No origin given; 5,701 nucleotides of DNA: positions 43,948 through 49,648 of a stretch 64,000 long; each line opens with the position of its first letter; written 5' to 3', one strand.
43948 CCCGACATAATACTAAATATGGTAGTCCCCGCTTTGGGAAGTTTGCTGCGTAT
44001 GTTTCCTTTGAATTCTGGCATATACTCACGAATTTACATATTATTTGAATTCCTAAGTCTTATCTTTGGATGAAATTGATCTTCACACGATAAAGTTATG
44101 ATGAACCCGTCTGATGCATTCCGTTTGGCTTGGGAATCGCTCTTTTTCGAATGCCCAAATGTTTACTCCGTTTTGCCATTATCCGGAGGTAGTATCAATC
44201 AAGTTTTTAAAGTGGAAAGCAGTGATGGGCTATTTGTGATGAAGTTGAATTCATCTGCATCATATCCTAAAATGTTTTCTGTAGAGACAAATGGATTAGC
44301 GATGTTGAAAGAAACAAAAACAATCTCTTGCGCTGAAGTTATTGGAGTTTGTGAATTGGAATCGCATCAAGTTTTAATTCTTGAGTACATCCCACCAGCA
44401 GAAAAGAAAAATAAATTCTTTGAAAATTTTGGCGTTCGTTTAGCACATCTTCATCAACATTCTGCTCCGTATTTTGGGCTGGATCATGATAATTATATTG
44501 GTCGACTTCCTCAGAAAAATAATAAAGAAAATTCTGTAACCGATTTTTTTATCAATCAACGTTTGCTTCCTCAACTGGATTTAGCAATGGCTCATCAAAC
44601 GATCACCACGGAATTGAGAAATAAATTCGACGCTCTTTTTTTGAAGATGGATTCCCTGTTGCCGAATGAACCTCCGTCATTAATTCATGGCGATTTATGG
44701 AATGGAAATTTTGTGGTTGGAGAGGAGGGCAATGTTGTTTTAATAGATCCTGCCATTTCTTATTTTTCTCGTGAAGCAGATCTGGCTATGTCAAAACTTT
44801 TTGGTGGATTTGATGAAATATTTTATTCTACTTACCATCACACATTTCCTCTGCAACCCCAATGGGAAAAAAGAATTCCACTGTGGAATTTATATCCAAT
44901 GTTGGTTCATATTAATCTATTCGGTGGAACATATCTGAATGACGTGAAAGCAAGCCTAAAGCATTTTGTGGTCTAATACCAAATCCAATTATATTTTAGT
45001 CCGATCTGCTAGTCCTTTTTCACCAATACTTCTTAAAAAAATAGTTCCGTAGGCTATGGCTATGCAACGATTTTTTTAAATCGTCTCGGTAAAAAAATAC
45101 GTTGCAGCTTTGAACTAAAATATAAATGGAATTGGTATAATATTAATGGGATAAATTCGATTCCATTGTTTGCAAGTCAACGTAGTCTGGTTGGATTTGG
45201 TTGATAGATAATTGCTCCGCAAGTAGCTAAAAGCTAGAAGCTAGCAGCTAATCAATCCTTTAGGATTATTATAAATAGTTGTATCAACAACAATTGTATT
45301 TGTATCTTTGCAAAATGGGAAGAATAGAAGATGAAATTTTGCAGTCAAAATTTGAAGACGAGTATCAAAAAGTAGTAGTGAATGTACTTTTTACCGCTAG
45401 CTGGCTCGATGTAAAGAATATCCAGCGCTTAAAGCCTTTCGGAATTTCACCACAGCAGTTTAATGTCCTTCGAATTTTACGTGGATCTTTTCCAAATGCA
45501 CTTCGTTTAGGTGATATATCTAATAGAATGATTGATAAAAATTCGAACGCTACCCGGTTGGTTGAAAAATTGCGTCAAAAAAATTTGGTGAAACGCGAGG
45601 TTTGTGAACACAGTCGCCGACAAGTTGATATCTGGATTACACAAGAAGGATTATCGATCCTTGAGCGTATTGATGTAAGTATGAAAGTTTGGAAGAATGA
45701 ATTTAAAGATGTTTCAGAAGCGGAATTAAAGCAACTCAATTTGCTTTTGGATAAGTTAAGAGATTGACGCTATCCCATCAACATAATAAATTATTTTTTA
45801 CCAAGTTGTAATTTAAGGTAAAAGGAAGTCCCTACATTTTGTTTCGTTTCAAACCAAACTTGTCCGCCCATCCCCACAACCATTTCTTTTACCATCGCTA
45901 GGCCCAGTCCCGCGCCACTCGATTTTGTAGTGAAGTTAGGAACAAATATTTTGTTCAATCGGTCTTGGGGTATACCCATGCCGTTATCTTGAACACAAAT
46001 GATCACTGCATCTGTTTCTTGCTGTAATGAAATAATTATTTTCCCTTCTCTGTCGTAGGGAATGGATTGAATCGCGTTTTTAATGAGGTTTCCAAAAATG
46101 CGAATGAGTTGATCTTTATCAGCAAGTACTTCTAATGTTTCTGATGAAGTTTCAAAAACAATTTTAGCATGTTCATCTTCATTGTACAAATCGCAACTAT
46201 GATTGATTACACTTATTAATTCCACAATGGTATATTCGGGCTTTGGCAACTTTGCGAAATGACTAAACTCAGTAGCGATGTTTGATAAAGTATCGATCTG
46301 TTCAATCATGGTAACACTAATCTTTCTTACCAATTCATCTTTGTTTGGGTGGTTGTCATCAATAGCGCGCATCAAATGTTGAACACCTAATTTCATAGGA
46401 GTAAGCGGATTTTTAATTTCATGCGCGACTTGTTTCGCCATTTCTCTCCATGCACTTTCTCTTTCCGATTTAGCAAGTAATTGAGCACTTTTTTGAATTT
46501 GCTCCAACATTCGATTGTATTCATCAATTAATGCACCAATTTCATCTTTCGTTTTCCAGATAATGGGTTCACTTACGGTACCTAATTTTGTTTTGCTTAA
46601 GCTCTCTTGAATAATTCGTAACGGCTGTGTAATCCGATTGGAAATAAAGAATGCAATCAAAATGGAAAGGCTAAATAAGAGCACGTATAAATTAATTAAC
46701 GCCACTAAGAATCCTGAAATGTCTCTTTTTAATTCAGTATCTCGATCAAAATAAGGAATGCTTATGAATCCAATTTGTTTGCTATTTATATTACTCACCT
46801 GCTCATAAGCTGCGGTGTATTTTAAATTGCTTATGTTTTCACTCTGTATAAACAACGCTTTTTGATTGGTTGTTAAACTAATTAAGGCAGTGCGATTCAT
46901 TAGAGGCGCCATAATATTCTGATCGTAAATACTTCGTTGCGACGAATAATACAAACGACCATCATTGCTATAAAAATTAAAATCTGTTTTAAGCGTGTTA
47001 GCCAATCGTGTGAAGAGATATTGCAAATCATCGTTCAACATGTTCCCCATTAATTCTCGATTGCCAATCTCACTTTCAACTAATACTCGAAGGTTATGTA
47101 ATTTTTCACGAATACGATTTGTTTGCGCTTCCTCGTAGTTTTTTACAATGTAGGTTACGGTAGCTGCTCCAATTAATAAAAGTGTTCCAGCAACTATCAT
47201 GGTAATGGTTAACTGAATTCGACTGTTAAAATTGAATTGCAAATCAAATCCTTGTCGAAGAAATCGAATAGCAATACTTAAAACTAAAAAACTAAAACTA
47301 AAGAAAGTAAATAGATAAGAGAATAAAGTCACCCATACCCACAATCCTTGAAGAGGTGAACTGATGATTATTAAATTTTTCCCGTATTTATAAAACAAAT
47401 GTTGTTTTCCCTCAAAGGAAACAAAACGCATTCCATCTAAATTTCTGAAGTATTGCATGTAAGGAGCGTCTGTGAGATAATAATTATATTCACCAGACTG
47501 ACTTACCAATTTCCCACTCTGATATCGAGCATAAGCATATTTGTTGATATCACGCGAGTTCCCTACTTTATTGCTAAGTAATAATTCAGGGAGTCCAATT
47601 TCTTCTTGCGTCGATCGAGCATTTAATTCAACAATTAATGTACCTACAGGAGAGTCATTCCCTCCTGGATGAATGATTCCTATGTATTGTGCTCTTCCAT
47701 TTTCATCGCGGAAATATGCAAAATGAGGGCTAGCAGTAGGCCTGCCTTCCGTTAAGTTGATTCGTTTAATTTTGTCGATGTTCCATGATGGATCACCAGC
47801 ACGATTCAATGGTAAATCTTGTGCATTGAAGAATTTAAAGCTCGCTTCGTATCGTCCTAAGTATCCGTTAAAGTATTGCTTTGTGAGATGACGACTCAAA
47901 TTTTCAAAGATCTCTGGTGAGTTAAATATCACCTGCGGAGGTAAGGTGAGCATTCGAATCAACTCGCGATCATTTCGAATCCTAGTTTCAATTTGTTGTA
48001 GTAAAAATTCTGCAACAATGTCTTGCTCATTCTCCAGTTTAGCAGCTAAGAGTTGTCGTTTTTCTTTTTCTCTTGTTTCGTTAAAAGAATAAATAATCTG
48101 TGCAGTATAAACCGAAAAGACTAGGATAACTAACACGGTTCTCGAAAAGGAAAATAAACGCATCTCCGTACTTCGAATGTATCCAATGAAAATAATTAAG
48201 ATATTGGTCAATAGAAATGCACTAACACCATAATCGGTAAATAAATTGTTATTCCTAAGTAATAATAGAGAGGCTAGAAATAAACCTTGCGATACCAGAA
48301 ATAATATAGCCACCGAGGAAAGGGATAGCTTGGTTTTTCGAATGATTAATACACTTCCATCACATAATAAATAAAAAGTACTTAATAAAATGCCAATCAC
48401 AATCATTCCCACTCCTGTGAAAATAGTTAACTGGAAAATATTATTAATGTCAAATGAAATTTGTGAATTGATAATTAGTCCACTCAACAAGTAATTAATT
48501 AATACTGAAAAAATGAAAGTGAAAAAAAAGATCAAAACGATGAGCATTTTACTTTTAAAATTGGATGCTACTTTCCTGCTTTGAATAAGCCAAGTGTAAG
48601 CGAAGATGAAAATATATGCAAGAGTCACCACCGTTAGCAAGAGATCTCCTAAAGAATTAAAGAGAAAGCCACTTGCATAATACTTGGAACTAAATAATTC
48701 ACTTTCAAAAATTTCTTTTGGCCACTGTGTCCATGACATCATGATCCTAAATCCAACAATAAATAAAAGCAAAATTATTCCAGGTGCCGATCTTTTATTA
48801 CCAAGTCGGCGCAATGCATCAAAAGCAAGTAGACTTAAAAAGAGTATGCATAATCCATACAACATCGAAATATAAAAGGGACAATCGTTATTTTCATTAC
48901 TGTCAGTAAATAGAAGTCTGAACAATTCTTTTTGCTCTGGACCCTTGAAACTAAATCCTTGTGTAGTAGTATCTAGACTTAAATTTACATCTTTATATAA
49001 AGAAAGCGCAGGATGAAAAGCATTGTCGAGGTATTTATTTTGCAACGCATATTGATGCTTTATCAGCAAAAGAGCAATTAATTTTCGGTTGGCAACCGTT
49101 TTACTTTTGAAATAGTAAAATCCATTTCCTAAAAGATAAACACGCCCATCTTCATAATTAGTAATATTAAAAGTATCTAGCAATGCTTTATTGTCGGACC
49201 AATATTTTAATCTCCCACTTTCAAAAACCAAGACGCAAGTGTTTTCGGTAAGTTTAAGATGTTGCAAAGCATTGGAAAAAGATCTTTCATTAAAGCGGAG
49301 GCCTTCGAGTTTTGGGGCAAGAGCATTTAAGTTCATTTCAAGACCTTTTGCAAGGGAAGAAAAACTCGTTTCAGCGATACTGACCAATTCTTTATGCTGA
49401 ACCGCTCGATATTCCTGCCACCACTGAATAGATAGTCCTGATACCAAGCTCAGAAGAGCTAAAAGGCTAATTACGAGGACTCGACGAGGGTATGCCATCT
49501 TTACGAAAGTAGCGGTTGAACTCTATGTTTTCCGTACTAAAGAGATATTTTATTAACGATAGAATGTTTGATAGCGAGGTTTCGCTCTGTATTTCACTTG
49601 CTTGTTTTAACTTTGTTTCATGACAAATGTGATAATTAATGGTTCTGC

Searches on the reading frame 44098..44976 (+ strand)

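Call 64: search_protein_families(library=pfam, proteins=[window:44098-44976:+], max_evalue=0.0001)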
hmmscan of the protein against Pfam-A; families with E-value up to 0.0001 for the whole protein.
window:44098-44976:+ (292 aa): 2 families
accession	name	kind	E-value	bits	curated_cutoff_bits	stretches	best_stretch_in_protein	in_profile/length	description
PF03881.20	Fructosamin_kin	-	2.7e-70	237.3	22.4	1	27-289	24-284/288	Fructosamine kinase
PF01636.29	APH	-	3.5e-14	53.6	23.2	1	25-219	2-195/239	Phosphotransferase enzyme family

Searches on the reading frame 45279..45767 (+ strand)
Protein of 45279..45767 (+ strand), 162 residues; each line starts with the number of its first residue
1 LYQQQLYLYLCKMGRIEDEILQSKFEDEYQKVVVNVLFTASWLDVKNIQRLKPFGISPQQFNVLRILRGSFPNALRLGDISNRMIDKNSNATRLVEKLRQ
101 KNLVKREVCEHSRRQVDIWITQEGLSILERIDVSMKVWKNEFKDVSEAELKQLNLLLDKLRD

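Call 64: search_protein_families(library=pfam, proteins=[window:45279-45767:+], max_evalue=0.0001)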
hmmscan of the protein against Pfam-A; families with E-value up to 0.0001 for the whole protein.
window:45279-45767:+ (162 aa): 2 families
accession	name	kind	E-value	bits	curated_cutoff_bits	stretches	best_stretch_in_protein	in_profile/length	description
PF01047.28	MarR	-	6.2e-07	29.6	24.6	1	56-116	1-59/59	MarR family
PF12802.13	MarR_2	-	1.4e-06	28.8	27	1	54-115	1-61/61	MarR family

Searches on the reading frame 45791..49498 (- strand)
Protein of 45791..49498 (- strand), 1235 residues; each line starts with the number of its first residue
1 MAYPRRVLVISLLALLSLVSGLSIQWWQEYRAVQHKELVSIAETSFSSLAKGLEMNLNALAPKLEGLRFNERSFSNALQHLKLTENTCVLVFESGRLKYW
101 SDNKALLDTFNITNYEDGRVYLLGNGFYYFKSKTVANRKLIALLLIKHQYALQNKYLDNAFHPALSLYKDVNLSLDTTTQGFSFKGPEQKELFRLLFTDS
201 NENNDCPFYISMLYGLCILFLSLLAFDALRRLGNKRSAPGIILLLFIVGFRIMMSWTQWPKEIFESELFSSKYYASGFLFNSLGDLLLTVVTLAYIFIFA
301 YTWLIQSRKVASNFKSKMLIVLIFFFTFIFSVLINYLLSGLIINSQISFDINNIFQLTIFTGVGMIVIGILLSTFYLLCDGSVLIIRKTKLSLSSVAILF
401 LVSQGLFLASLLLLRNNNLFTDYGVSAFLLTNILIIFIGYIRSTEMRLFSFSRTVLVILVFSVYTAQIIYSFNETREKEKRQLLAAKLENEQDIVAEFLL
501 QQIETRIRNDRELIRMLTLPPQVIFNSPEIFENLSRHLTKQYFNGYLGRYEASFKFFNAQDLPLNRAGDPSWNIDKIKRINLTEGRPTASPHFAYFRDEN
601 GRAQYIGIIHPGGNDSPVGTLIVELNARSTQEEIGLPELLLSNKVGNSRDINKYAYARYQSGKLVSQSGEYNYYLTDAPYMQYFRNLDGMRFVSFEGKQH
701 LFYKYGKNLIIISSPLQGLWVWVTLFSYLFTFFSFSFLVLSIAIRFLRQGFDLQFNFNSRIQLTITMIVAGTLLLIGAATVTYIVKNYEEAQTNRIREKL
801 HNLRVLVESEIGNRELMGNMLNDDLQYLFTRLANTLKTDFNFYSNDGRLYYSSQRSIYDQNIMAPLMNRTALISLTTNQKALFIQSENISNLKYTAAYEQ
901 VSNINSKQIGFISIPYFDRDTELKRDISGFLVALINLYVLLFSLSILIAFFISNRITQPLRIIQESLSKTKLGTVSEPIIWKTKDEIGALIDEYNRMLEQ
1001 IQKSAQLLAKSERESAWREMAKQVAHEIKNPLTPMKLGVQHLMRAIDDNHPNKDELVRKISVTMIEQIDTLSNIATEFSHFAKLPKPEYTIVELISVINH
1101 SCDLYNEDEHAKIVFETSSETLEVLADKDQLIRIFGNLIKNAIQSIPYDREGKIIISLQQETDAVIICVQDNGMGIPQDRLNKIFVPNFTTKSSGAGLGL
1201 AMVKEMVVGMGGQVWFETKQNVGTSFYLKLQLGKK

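Call 64: search_protein_families(library=pfam, proteins=[window:45791-49498:-], max_evalue=0.0001)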
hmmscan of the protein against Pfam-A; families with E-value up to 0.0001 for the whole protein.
window:45791-49498:- (1235 aa): 4 families
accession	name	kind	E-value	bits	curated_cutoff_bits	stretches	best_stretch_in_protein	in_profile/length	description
PF02518.31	HATPase_c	-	1.9e-23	83.4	26.4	1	1127-1232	2-109/111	Histidine kinase-, DNA gyrase B-, and HSP90-like ATPase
PF14501.12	HATPase_c_5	-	8.1e-08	32.6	22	1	1130-1221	5-93/102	GHKL domain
PF00512.31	HisKA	-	2.9e-07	30.9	26.9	1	1017-1084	2-63/66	His Kinase A (phospho-acceptor) domain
PF00672.30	HAMP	-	8.4e-05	23.3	25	0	951-1002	1-52/53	HAMP domain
